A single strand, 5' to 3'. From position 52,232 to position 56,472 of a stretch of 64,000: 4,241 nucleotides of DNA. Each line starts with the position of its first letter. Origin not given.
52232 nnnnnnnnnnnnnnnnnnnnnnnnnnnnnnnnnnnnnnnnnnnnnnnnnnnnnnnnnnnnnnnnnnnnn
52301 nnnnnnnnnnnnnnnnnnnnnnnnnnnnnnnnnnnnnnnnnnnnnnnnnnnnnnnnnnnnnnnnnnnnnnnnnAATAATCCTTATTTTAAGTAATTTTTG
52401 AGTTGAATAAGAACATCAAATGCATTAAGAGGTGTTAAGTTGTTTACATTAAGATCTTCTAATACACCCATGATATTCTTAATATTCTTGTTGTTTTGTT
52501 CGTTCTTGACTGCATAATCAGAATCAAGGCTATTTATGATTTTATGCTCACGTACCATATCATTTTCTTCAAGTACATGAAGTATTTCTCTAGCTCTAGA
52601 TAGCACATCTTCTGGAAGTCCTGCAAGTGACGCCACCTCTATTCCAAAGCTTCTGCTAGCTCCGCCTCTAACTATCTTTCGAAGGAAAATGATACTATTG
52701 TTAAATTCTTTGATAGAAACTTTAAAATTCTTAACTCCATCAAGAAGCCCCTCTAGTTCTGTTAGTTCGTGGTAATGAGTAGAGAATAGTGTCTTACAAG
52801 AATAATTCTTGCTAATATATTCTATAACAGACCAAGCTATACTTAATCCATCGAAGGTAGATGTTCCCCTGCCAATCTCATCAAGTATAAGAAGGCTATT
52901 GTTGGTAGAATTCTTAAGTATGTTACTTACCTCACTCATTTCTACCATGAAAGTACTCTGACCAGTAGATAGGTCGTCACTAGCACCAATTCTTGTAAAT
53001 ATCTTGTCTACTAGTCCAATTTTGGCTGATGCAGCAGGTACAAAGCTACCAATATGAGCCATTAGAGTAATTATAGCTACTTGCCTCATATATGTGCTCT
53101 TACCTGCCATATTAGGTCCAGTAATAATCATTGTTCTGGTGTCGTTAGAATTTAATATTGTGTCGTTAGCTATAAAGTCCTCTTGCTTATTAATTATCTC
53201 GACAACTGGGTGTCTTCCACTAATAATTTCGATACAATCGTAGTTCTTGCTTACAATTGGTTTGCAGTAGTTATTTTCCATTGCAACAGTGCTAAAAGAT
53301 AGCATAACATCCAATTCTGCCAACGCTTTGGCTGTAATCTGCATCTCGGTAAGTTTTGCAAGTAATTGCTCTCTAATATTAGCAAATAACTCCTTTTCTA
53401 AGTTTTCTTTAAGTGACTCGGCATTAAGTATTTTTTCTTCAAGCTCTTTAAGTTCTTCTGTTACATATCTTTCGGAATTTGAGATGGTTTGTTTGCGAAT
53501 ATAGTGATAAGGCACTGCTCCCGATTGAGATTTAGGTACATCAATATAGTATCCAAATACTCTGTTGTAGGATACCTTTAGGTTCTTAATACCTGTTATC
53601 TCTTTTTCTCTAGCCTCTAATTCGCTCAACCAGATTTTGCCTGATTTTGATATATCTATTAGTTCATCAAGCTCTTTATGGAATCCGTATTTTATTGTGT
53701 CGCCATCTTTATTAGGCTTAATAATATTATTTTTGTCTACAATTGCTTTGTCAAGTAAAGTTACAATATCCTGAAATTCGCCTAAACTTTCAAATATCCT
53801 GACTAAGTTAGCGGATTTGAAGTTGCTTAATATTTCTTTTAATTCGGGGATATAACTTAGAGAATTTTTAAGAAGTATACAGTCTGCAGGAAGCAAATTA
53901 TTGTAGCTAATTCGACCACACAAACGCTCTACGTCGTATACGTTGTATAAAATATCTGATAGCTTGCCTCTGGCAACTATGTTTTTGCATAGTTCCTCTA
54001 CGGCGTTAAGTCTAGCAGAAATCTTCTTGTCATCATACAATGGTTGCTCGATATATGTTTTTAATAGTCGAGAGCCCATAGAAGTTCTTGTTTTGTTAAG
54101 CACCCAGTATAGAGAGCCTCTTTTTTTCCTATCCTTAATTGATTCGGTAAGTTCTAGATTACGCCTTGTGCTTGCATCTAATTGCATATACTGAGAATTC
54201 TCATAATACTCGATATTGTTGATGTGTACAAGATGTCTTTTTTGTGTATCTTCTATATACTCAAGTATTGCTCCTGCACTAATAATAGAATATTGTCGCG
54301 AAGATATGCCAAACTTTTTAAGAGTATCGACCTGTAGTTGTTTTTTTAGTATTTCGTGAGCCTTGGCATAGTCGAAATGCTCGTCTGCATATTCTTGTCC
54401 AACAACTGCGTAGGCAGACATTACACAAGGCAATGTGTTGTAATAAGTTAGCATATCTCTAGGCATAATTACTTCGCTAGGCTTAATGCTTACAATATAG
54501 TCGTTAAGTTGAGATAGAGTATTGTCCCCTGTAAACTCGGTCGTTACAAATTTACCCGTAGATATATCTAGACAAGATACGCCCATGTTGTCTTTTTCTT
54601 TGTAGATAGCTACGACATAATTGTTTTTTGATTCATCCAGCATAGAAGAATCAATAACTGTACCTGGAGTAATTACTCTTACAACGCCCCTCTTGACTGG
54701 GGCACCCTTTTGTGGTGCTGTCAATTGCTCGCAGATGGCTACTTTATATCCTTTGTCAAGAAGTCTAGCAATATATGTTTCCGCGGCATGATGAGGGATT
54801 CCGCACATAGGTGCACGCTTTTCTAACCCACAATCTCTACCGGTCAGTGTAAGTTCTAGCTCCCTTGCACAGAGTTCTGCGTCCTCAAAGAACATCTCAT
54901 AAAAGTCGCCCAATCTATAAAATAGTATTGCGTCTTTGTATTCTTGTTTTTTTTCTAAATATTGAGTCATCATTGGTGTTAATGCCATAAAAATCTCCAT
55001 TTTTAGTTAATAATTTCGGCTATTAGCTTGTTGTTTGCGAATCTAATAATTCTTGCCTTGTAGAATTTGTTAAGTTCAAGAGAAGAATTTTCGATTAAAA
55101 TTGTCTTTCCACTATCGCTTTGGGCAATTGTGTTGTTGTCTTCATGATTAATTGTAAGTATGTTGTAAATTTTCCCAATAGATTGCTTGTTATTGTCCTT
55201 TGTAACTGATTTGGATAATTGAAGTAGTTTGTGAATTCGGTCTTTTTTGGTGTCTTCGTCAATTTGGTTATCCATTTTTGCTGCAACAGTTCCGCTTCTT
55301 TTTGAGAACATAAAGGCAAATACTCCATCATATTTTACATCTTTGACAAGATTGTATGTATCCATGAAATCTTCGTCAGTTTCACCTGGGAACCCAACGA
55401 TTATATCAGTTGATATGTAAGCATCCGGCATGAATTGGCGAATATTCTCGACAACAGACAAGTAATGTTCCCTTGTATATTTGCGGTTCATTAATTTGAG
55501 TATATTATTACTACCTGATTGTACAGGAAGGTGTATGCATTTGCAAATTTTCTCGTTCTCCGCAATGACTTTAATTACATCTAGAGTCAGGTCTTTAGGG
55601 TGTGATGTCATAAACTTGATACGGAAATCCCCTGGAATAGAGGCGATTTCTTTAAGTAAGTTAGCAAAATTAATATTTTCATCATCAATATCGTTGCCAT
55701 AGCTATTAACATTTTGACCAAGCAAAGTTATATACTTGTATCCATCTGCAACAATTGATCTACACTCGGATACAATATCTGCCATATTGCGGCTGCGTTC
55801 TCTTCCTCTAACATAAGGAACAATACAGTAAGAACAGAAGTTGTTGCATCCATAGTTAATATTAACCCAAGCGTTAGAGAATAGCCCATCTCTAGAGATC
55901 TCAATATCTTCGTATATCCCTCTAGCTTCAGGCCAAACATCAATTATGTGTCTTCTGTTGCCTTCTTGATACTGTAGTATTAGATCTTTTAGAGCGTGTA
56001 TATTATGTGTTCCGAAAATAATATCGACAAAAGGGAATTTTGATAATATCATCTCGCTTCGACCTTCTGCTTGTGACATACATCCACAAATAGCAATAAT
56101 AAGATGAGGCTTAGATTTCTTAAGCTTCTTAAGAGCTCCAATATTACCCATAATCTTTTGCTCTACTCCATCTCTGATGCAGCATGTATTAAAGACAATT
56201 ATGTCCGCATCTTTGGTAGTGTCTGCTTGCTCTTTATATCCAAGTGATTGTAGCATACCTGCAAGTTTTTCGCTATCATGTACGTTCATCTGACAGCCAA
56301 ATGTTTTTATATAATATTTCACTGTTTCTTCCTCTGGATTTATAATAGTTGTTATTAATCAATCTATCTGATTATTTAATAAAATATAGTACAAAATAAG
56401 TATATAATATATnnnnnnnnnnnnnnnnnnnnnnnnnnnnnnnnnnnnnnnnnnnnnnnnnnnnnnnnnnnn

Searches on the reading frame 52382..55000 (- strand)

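Call 106: search_protein_families(library=pfam, proteins=[window:52382-55000:-], max_evalue=0.0001)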
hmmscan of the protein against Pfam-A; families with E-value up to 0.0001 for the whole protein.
window:52382-55000:- (872 aa): 5 families
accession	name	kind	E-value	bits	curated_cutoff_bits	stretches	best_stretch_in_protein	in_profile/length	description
PF00488.27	MutS_V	-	1.6e-86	289.5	30.2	1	624-811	1-188/188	MutS domain V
PF05192.23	MutS_III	-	3.6e-47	161.6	34.1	1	277-570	1-194/194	MutS domain III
PF01624.25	MutS_I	-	1.1e-43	148.5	20.6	1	8-118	1-112/113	MutS domain I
PF05190.23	MutS_IV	-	1.6e-30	105.7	22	1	439-528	1-90/92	MutS family domain IV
PF05188.22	MutS_II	-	3.4e-25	89.4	25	1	127-260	1-132/133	MutS domain II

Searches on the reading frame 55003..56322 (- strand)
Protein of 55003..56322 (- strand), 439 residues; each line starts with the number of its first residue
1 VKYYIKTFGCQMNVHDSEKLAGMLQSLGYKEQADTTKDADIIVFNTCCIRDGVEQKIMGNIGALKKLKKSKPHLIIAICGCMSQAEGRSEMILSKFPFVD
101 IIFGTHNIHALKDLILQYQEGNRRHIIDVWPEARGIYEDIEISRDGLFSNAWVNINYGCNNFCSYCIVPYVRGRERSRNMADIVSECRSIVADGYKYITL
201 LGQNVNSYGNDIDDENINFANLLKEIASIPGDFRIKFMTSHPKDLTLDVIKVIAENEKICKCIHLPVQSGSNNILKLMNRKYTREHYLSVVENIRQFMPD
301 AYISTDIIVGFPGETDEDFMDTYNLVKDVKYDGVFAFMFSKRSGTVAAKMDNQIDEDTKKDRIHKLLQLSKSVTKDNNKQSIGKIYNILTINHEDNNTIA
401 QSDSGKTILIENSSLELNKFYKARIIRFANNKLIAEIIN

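Call 106: search_protein_families(library=pfam, proteins=[window:55003-56322:-], max_evalue=0.0001)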
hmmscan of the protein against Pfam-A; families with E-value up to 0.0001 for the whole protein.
window:55003-56322:- (439 aa): 2 families
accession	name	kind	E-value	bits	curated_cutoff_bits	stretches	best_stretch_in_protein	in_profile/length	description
PF04055.27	Radical_SAM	-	3.8e-29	102.4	29.5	1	153-326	1-166/166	Radical SAM superfamily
PF00919.26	UPF0004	-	2.3e-28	98.5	27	1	2-104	1-98/98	Uncharacterized protein family UPF0004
